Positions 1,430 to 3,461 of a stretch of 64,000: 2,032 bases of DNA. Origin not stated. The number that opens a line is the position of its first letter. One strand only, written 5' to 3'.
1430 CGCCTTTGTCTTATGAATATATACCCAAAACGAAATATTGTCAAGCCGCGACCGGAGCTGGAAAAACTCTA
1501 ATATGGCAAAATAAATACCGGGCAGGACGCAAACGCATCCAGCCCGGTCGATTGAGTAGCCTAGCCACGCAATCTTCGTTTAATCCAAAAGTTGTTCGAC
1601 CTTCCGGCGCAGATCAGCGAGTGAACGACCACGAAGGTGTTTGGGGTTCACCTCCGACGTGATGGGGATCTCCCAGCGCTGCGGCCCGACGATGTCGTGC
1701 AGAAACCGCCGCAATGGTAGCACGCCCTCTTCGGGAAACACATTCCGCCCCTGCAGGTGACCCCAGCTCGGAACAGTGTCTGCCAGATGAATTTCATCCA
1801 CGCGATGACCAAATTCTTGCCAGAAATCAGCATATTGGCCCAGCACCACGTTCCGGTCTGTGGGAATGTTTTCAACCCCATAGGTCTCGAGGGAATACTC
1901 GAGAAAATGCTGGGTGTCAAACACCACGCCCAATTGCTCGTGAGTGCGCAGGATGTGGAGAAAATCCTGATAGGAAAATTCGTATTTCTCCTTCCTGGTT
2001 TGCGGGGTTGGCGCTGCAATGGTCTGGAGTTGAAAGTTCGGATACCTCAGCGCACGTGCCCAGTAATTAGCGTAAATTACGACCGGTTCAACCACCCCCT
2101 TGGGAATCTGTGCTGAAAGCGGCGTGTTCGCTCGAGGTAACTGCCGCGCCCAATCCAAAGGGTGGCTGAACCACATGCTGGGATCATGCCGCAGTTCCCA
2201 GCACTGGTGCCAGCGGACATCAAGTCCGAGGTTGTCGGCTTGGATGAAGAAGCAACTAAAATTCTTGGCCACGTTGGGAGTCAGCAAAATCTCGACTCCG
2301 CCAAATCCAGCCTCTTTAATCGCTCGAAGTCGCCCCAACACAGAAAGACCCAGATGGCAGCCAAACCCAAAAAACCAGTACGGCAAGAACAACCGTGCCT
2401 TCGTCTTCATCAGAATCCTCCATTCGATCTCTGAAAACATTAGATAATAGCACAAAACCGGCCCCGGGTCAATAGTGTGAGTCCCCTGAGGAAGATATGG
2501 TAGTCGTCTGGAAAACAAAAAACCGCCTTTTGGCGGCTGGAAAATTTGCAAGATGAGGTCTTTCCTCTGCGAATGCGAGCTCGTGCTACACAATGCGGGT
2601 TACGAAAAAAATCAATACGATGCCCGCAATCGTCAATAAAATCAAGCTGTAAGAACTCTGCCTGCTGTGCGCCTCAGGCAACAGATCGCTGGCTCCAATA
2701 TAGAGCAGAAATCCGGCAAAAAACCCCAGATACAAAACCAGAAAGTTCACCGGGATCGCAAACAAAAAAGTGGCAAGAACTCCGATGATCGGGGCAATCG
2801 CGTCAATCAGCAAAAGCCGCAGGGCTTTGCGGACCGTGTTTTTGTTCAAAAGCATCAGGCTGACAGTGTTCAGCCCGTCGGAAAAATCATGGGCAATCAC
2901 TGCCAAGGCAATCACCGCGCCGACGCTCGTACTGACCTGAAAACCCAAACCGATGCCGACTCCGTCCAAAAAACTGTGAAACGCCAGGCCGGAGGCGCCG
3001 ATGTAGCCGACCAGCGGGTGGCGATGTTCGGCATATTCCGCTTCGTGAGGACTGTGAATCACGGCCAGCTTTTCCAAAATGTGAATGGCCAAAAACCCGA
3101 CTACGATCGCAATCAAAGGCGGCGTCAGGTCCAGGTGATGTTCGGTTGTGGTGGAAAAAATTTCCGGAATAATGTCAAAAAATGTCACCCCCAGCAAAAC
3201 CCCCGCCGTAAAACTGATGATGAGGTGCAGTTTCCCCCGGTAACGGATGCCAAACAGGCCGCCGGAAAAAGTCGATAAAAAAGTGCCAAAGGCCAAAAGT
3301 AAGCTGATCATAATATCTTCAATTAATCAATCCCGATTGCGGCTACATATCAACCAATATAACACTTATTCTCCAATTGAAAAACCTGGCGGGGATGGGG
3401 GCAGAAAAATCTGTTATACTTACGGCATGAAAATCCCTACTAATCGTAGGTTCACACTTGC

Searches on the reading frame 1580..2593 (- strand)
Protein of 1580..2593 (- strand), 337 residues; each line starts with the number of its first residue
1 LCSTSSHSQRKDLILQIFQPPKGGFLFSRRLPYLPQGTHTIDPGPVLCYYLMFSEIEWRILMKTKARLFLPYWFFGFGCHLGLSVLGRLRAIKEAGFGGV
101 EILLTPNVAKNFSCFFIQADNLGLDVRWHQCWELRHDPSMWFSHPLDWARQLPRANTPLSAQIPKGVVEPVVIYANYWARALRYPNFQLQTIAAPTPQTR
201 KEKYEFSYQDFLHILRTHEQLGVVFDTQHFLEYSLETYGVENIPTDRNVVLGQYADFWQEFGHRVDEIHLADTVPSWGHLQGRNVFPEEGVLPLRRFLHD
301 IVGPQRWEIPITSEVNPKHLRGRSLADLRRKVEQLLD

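Call 15: search_protein_families(library=pfam, proteins=[window:1580-2593:-], max_evalue=0.001)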
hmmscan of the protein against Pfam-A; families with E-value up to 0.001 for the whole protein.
window:1580-2593:- (337 aa): 1 family
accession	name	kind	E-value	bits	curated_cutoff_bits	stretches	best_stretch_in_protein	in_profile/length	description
PF01261.30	AP_endonuc_2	-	2e-07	31.4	31.1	1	207-315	137-229/249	Xylose isomerase-like TIM barrel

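Call 62: find_encoding_contigs(protein=window:1580-2593:-, flank=10000, max_places=3)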
Protein window:1580-2593:- (337 aa): no gene with exactly this product is on record in the collection.

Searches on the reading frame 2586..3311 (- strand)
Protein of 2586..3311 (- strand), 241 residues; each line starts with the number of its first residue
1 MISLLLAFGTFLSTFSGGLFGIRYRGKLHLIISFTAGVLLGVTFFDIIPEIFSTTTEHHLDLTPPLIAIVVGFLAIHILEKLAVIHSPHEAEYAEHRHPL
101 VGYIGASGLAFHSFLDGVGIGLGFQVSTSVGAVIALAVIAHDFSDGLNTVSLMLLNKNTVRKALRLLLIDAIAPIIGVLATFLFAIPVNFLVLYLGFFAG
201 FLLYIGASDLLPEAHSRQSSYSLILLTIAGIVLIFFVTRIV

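Call 15: search_protein_families(library=pfam, proteins=[window:2586-3311:-], max_evalue=0.001)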
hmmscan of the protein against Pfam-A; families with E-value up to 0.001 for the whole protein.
window:2586-3311:- (241 aa): 1 family
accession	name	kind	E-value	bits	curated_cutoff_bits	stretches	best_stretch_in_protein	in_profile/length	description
PF02535.28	Zip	-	4.9e-19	69.1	35.1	2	89-233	165-318/323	ZIP Zinc transporter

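Call 63: find_encoding_contigs(protein=window:2586-3311:-, flank=10000, max_places=2)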
Protein window:2586-3311:- (241 aa): 12 contigs read that carry it; 2 places shown.
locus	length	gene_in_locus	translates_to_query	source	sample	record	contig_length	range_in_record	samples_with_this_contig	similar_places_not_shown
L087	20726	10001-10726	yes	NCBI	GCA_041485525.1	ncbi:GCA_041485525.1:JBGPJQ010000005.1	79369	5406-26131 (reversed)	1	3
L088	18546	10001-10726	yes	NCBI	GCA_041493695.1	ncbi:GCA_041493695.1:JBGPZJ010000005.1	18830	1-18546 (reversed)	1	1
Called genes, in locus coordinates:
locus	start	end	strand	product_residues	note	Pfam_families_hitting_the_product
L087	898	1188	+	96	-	-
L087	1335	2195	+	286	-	PF04072:LCM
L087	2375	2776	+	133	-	PF01641:SelR, PF24046:At4g08330 (faint)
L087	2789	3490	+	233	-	PF02683:DsbD_TM, PF13386:DsbD_2 (weak)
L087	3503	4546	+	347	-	PF08534:Redoxin, PF00578:AhpC-TSA, PF13905:Thioredoxin_8, PF17991:Thioredoxin_10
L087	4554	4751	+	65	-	PF13560:HTH_31, PF12844:HTH_19, PF01381:HTH_3, PF13443:HTH_26 (weak)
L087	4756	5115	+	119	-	-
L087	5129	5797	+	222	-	PF02525:Flavodoxin_2, PF03358:FMN_red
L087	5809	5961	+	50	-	-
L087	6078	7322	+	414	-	PF00270:DEAD, PF04851:ResIII (weak), PF00271:Helicase_C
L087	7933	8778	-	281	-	PF02673:BacA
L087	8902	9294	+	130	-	-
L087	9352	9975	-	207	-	-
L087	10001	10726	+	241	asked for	PF02535:Zip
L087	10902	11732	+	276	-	PF01261:AP_endonuc_2 (weak)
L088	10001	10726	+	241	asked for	PF02535:Zip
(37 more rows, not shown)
